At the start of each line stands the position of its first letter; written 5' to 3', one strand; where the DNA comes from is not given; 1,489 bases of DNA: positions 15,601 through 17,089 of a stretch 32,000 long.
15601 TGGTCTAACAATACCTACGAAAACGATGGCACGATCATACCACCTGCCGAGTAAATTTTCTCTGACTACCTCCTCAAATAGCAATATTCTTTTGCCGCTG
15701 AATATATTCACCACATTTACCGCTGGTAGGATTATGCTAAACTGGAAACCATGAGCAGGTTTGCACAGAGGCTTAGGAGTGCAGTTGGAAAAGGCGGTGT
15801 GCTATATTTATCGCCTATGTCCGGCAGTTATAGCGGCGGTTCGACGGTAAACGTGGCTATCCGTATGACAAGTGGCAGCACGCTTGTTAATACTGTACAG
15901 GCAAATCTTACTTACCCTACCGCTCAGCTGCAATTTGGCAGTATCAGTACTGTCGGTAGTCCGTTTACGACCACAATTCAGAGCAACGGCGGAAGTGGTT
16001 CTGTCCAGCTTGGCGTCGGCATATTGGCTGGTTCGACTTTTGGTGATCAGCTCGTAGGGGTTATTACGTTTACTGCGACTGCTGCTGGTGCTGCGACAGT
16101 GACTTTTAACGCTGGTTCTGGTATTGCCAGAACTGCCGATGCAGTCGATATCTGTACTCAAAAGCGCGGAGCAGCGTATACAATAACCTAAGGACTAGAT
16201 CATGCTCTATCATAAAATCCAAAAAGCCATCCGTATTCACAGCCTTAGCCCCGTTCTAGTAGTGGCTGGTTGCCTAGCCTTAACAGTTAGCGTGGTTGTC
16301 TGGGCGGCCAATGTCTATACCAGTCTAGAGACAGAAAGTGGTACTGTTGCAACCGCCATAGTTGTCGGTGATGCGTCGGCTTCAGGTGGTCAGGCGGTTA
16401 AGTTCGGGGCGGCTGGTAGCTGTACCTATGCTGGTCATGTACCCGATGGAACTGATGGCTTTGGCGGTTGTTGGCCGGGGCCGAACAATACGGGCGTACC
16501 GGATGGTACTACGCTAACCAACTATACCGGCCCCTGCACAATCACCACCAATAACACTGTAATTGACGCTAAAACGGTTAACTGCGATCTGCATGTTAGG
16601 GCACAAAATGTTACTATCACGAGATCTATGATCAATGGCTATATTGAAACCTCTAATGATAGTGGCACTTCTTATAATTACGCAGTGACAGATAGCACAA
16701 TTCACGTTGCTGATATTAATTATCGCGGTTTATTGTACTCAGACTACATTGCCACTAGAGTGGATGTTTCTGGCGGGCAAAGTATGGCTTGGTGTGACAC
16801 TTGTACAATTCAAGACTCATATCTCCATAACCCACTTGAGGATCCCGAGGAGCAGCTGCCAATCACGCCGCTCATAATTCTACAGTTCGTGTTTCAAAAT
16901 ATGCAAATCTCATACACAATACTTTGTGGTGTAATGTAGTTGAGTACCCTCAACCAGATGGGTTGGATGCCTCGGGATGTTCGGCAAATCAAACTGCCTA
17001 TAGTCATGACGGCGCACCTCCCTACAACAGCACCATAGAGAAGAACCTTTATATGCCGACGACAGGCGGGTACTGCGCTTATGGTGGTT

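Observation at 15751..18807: Minimal cohesin-dockerin set: one soluble cohesin-like protein, one membrane-anchored cohesin-like protein and a CBM-dockerin protein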

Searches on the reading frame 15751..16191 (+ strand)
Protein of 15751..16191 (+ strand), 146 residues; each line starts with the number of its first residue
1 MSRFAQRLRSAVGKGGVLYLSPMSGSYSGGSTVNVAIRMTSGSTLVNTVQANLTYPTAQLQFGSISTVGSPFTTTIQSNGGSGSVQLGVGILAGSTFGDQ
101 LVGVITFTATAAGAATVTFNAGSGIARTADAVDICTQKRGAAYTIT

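Call 3: search_protein_families(library=pfam, proteins=[window:15751-16191:+], max_evalue=1)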
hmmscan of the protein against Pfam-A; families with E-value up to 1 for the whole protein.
window:15751-16191:+ (146 aa): 1 family
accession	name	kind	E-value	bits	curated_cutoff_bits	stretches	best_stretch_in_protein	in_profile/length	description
PF12019.13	GspH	-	0.23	12.4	21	0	101-145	59-102/108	Type II transport protein GspH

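Call 10: find_homologous_proteins(query=window:15751-16191:+)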
Query window:15751-16191:+ (146 aa): 42 proteins with E <= 0.001 among 354 candidates.
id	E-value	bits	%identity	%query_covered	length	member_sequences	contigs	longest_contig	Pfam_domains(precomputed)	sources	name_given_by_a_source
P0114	1.8e-81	288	100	100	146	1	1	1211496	-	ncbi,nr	ncbi:hypothetical protein IPL85_02565 [Candidatus Saccharibacteria bacterium]|nr:MAG: hypothetical p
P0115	5.3e-52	193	70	99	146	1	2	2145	PF00963.25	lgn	-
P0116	2.8e-51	191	68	100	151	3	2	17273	-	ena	-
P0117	1.4e-48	182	70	90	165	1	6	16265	-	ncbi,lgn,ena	-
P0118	7.1e-47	177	62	100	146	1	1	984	PF00963.25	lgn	-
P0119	2.0e-45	172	62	100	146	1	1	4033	-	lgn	-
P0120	1.6e-44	169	61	100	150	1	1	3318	-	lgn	-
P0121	2.2e-44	169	63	100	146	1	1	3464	PF00963.25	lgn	-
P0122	3.0e-44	168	59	100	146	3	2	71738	PF00963.25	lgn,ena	-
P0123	1.3e-43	166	60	100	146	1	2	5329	PF00963.25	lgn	-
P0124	6.6e-43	164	58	100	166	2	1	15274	PF00963.25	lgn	-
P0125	7.9e-43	164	63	100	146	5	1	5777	-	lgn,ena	-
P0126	1.3e-42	163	62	100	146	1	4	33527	-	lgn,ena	-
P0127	1.5e-42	163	59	100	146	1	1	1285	PF00963.25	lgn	-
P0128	4.0e-42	161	62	100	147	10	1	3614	PF00963.25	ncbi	-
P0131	4.3e-41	158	58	98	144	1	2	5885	PF00963.25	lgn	-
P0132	7.2e-40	154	60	100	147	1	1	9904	PF00963.25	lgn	-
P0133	4.8e-39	151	55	100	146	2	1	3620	PF00963.25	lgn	-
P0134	1.8e-38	149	56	100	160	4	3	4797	PF00963.25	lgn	-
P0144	1.4e-35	140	55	100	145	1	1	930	PF00963.25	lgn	-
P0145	1.7e-35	140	54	100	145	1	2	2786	PF00963.25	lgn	-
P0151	3.4e-33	132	51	100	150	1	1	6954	PF00963.25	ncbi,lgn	ncbi:MAG: cohesin domain-containing protein [Candidatus Saccharimonadales bacterium]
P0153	5.0e-31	125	50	88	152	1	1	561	PF00963.25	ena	-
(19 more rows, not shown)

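Call 20: search_solved_structures(query=A1, max_evalue=1, show_alignments=2)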
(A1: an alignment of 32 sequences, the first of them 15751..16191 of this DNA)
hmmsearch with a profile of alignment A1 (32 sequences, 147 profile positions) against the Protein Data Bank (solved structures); distinct sequences matched with E-value up to 1: 3.
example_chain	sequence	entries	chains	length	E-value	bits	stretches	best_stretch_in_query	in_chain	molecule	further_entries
7urp_A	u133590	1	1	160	0.0066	19.2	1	19-119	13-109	Ribonucleases G and E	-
8vur_L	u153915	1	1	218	0.034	16.9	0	19-51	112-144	003-102 Light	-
4ut5_A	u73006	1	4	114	0.88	12.3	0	40-97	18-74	LECB LECTIN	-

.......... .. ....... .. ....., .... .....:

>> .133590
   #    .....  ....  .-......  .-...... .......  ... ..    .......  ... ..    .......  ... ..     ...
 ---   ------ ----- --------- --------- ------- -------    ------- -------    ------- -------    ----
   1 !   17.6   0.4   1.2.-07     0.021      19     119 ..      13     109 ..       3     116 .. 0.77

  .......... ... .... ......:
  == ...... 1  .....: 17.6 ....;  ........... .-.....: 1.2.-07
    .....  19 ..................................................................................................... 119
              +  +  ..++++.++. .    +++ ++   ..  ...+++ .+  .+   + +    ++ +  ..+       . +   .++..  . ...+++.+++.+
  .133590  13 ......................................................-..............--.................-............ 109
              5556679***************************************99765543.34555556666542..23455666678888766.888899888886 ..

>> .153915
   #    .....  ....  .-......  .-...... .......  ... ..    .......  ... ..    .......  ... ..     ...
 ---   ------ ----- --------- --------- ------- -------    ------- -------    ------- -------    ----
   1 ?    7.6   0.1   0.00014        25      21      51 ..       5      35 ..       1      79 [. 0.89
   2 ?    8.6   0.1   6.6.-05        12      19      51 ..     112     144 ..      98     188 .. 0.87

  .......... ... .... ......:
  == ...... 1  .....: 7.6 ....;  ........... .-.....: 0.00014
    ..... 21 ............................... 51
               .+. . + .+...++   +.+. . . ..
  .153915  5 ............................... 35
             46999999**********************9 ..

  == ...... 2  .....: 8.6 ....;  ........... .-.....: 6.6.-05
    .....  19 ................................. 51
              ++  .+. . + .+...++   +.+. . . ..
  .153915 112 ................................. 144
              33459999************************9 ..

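Call 21: search_protein_families(library=pfam, alignment_id=A1, max_evalue=0.01)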
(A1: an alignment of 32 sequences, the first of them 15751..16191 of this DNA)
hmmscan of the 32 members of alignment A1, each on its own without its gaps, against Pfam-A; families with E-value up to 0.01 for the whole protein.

A. member 1, window:15751-16191:+ (146 aa): 0 families

B. families by the number of members that match (of 32 scanned): 4 families
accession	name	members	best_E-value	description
PF00963.24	Cohesin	19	8.9e-09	Cohesin domain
PF22959.3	Ig_NUP210_15th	1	0.0011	NUP210 Ig-like domain 15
PF23478.1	YKL104W-A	1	0.0034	YKL104W-A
PF16773.11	Phage_SSB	1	0.0081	Lactococcus phage single-stranded DNA binding protein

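Call 30: predict_structure(alignment_id=A1)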
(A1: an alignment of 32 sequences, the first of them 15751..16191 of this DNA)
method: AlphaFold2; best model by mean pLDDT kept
length: 146 residues; sequences in the alignment: 32
mean_pLDDT: 90.3   pTM: 0.82
mean pLDDT of the five models: 90.3, 89.6, 89.4, 88.9, 88.3
residues with pLDDT >= 90: 115; 70-90: 17; 50-70: 7; < 50: 7
segments of 3 or more residues with pLDDT < 50: 7-12
pLDDT, mean of each block of 10 residues (from residue 1): 50 76 97 97 94 97 95 89 93 91 97 97 93 94 98
secondary structure, 60 per line:
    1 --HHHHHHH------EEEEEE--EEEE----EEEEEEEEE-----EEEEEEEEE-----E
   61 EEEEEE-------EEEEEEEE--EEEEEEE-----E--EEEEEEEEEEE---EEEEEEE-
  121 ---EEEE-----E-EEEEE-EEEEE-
elements in order: H3-9 E16-21 E24-27 E32-40 E46-54 E60-66 E74-81 E84-90 E99-109 E113-119 E124-127 E135-139 E141-145

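Call 33: fold_search(model_id=the predicted structure, library=pdb)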
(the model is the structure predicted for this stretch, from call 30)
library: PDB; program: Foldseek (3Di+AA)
matches with E <= 10: 1994; with E <= 0.001: 348
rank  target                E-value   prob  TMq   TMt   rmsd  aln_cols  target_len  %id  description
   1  6kgf_C                2.2e-11  1.00  0.76  0.76   2.3       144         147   15  Crystal structure of CaDoc0917(R16D)-CaCohA2 complex at pH 8.2 (released 2020-07-08)
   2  6kgc_A                2.9e-11  1.00  0.76  0.77   2.6       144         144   15  Crystal structure of CaDoc0917(R49D)-CaCohA2 complex at pH 5.4 (released 2020-07-08)
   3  6kgd_A                6.2e-11  1.00  0.77  0.77   2.6       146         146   16  Crystal structure of CaDoc0917(R49D)-CaCohA2 complex at pH 8.0 (released 2020-07-08)
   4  6kgf_A                6.7e-11  1.00  0.75  0.77   2.5       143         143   15  Crystal structure of CaDoc0917(R16D)-CaCohA2 complex at pH 8.2 (released 2020-07-08)
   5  6kge_A                7.1e-11  1.00  0.76  0.78   2.4       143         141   16  Crystal structure of CaDoc0917(R16D)-CaCohA2 complex at pH 5.5 (released 2020-07-08)
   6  2xdh                  3.6e-10  1.00  0.73  0.77   2.8       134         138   15  Non-cellulosomal cohesin from the hyperthermophilic archaeon Archaeoglobus fulgidus (released 2010-05-26)
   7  2vn6_A                8.3e-10  1.00  0.75  0.73   3.1       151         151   16  The Clostridium cellulolyticum dockerin displays a dual binding mode for its cohesin partner (released 2008-05-13)
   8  2vn5_C                1.0e-09  1.00  0.75  0.74   2.7       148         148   16  The Clostridium cellulolyticum dockerin displays a dual binding mode for its cohesin partner (released 2008-05-20)
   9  6kg8_MODEL_1_A        1.2e-09  1.00  0.75  0.71   2.5       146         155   16  Solution structure of CaCohA2 from Clostridium acetobutylicum (released 2020-07-08)
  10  2vn5_A                3.2e-09  1.00  0.73  0.75   2.4       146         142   16  The Clostridium cellulolyticum dockerin displays a dual binding mode for its cohesin partner (released 2008-05-20)
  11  4fl4_I                3.2e-09  1.00  0.73  0.37   2.9       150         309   11  Scaffoldin conformation and dynamics revealed by a ternary complex from the Clostridium thermocellum cellulosome (released 2012-06-27)
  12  1g1k_A                7.5e-09  1.00  0.75  0.76   2.4       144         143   16  COHESIN MODULE FROM THE CELLULOSOME OF CLOSTRIDIUM CELLULOLYTICUM (released 2000-11-22)
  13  4fl4_C                9.1e-09  1.00  0.74  0.37   2.5       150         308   11  Scaffoldin conformation and dynamics revealed by a ternary complex from the Clostridium thermocellum cellulosome (released 2012-06-27)
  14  4uyp_C                2.0e-08  1.00  0.72  0.72   3.0       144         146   14  High resolution structure of the third cohesin ScaC in complex with the ScaB dockerin with a mutation in the N-termina (released 2015-04-15)
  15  4uyp_A                2.3e-08  1.00  0.71  0.71   3.1       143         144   15  High resolution structure of the third cohesin ScaC in complex with the ScaB dockerin with a mutation in the N-termina (released 2015-04-15)
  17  2ccl_A                2.7e-08  1.00  0.70  0.68   3.1       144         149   15  THE S45A, T46A MUTANT OF THE TYPE I COHESIN-DOCKERIN COMPLEX FROM THE CELLULOSOME OF CLOSTRIDIUM THERMOCELLUM (released 2007-02-13)
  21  2jh2_A                6.3e-08  1.00  0.65  0.71   3.4       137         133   13  X-ray crystal structure of a cohesin-like module from Clostridium perfringens (released 2007-11-06)
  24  2vo8                  2.2e-07  1.00  0.68  0.74   3.2       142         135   12  Cohesin module from Clostridium perfringens ATCC13124 family 33 glycoside hydrolase. (released 2008-09-02)
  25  2w1n                  2.2e-07  1.00  0.62  0.42   4.3       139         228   14  cohesin and fibronectin type-III double module construct from the Clostridium perfringens glycoside hydrolase GH84C (released 2009-02-03)
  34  2jh2_B                6.1e-07  1.00  0.64  0.69   3.5       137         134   12  X-ray crystal structure of a cohesin-like module from Clostridium perfringens (released 2007-11-06)
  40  4n2o_A                1.1e-06  1.00  0.67  0.52   7.6       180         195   10  Structure of a novel autonomous cohesin protein from Ruminococcus flavefaciens (released 2013-12-18)
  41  4n2o_H                1.1e-06  1.00  0.66  0.52   7.6       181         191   10  Structure of a novel autonomous cohesin protein from Ruminococcus flavefaciens (released 2013-12-18)
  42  4n2o_G                1.1e-06  1.00  0.66  0.52   7.6       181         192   10  Structure of a novel autonomous cohesin protein from Ruminococcus flavefaciens (released 2013-12-18)
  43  4n2o_B                1.2e-06  1.00  0.66  0.51   7.6       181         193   10  Structure of a novel autonomous cohesin protein from Ruminococcus flavefaciens (released 2013-12-18)
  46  4n2o_E                1.7e-06  1.00  0.67  0.53   7.6       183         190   10  Structure of a novel autonomous cohesin protein from Ruminococcus flavefaciens (released 2013-12-18)
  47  4n2o_F                1.8e-06  1.00  0.66  0.52   7.6       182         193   10  Structure of a novel autonomous cohesin protein from Ruminococcus flavefaciens (released 2013-12-18)
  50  2jh2_C                2.9e-06  1.00  0.57  0.62   4.4       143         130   12  X-ray crystal structure of a cohesin-like module from Clostridium perfringens (released 2007-11-06)
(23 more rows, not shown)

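Call 51: search_protein_families(library=phrogs, proteins=[window:15751-16191:+], max_evalue=0.001)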
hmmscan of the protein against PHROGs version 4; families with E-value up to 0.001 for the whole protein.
window:15751-16191:+ (146 aa): 0 families

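Call 56: find_related_loci(query=A1, collection=viral_contigs, flank=8000)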
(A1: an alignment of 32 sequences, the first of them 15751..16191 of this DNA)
Query A1 (146 aa) in viral_contigs; peptide patterns used: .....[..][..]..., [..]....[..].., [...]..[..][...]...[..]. (x = any residue, [..] = any of these).
98 stretches matched a pattern, but none encodes a relative of the query by tblastn (E <= 1e-3).

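Call 61: search_protein_families(library=ncbifam, proteins=[window:15751-16191:+], max_evalue=0.1)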
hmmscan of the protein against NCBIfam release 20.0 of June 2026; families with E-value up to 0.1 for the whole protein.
window:15751-16191:+ (146 aa): 0 families

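Call 72: fold_search(model_id=the predicted structure, library=viral)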
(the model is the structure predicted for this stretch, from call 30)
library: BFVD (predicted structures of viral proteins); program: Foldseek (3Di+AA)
matches with E <= 10: 1407; with E <= 0.001: 36
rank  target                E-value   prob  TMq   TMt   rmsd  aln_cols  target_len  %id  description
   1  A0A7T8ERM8            6.0e-10  1.00  0.77  0.48   2.5       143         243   14  (no name in the UniProt tables at hand)
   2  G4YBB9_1              1.2e-06  1.00  0.56  0.09   5.4       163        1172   15  (no name in the UniProt tables at hand)
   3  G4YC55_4              1.6e-06  1.00  0.56  0.08   6.0       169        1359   14  (no name in the UniProt tables at hand)
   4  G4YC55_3              2.7e-06  1.00  0.62  0.08   4.4       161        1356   18  (no name in the UniProt tables at hand)
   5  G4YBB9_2              3.5e-06  1.00  0.55  0.09   7.4       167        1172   13  (no name in the UniProt tables at hand)
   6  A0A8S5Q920            1.2e-05  1.00  0.37  0.35   7.1       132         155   13  BIG2 domain-containing protein (Fragment) [Podoviridae sp. ctZ5d16]
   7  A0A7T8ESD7            2.1e-05  1.00  0.67  0.30   3.8       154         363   17  (no name in the UniProt tables at hand)
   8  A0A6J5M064            2.3e-05  1.00  0.55  0.14   2.3        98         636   17  Secretion system C-terminal sorting domain [uncultured Caudovirales phage]
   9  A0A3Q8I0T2            4.4e-05  1.00  0.36  0.22   9.9       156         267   12  (no name in the UniProt tables at hand)
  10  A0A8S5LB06            5.7e-05  1.00  0.50  0.11   5.4       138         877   11  Uncharacterized protein [Podoviridae sp. ctBev14]
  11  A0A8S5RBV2            7.8e-05  1.00  0.48  0.19   5.5       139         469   13  Translocon-associated protein beta (TRAPB) [virus sp. ctOZh10]
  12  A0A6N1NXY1            8.3e-05  1.00  0.49  0.09   4.9       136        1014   12  DUF11 domain-containing protein [Tupanvirus soda lake]
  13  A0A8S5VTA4            1.3e-04  1.00  0.52  0.12   5.2       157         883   16  (no name in the UniProt tables at hand)
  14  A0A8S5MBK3            1.4e-04  1.00  0.51  0.15   5.4       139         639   11  Uncharacterized protein [Podoviridae sp. ct53O25]
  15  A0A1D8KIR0            1.6e-04  0.85  0.27  0.06  15.5       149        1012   11  Baseplate hub + tail lysozyme [Synechococcus phage S-CAM3]
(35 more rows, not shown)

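Call 76: search_protein_representatives(alignment_id=A1)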
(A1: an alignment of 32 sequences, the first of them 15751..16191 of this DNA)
Query: 32 sequences, 147 profile positions. Proteins with E-value up to 0.001 (for the whole library): 5890; up to 1e-10: 2029; up to 1e-30: 120. The best 150 are listed.
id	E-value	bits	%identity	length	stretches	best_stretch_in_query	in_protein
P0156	3.8e-100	347.7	-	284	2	1-146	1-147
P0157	3.0e-91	318.8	-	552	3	16-139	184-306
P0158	1.9e-86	303.2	-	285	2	1-145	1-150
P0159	8.9e-85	297.8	-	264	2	16-147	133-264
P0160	1.0e-74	265.2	-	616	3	15-147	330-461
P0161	3.2e-67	240.9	-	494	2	14-147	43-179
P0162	1.0e-61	223.0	-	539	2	15-147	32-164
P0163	2.9e-59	215.1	-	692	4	5-146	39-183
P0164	6.5e-58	210.7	-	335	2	12-133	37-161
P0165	4.8e-56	204.6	-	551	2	16-146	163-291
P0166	7.2e-56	204.0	-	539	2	14-147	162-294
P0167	9.6e-56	203.6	-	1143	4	13-146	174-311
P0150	7.5e-55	200.7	-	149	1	1-147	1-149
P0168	1.2e-53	196.8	-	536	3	14-146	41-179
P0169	3.8e-53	195.2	-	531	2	15-146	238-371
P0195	1.6e-43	164.0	-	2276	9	16-146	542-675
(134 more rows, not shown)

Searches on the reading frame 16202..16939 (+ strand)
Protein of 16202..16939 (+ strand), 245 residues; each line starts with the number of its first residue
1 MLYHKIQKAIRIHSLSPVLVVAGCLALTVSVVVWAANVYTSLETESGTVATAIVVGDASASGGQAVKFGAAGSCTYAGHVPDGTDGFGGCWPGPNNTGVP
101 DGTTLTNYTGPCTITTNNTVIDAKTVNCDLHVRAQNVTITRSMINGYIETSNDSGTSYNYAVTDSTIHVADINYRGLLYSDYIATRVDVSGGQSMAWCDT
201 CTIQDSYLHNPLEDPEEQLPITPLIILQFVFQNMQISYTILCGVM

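Call 3: search_protein_families(library=pfam, proteins=[window:16202-16939:+], max_evalue=1)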
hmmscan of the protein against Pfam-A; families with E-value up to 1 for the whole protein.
window:16202-16939:+ (245 aa): 1 family
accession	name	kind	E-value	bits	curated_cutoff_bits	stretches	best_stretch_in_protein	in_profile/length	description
PF20955.3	Caud_bapl16_4th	-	0.04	14.5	27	1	169-188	37-56/72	Phage tail base-plate attachment protein C-terminal barrel domain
